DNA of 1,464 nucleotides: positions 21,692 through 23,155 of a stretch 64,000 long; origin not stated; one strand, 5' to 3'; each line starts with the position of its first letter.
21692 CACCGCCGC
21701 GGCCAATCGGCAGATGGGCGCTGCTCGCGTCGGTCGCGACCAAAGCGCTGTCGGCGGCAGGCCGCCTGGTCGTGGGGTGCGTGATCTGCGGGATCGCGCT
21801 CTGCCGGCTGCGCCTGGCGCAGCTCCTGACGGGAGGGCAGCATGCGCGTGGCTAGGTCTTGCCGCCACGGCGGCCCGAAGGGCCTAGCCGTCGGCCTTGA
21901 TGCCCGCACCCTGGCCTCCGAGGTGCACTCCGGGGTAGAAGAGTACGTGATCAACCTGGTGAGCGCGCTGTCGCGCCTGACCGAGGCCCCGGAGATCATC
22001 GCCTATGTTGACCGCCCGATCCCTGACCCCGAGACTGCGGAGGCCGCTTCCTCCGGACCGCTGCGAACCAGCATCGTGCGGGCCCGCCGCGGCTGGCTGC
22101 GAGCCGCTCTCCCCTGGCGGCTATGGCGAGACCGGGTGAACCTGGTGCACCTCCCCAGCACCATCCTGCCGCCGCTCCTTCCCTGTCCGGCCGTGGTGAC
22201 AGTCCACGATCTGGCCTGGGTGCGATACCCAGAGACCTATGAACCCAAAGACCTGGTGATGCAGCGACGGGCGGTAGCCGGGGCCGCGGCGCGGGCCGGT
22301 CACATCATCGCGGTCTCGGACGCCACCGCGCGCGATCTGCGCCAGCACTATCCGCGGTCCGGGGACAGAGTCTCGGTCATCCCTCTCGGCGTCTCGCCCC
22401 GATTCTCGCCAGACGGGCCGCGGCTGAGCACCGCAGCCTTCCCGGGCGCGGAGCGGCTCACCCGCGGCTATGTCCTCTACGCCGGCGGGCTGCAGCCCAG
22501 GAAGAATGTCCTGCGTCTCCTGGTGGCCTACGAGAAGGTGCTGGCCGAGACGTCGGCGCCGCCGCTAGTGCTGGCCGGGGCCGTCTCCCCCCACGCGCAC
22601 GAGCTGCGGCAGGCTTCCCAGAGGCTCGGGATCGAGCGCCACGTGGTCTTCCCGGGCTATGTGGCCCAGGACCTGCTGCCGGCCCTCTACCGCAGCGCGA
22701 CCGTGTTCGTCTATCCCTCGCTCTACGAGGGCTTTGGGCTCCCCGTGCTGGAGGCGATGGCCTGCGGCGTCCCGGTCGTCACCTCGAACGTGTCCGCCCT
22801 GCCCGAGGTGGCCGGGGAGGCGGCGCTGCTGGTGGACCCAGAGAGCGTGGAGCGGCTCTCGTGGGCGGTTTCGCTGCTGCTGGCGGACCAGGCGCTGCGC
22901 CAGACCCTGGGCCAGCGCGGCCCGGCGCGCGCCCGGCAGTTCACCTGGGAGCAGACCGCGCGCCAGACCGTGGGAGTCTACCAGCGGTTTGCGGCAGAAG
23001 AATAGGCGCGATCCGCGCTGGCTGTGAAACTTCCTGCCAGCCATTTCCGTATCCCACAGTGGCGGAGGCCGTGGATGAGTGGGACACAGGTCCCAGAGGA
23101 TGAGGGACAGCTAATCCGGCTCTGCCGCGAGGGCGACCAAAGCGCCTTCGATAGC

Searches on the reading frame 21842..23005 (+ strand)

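Call 3: search_protein_families(library=pfam, proteins=[window:21842-23005:+], max_evalue=1)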
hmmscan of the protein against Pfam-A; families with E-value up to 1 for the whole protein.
window:21842-23005:+ (387 aa): 7 families
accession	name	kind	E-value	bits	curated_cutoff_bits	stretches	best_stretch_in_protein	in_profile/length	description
PF00534.26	Glycos_transf_1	-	8.1e-37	126.8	26.4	1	204-361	11-170/172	Glycosyl transferases group 1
PF13692.12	Glyco_trans_1_4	-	1.3e-32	113.5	27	1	210-349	3-142/142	Glycosyl transferases group 1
PF13439.12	Glyco_transf_4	-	1.8e-16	61.1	28.5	1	30-186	2-168/170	Glycosyltransferase Family 4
PF20706.3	GT4-conflict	-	5.3e-13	49.1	26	1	121-325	117-321/385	Family 4 Glycosyltransferase in conflict systems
PF13524.12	Glyco_trans_1_2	-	1.8e-09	38.1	25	1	267-376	28-142/144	Glycosyl transferase-like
PF23443.1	DUF7126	-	0.15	12.8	28.7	1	249-335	5-92/102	Family of unknown function (DUF7126)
PF05693.19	Glycogen_syn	-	0.32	10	27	1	284-319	468-503/639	Glycogen synthase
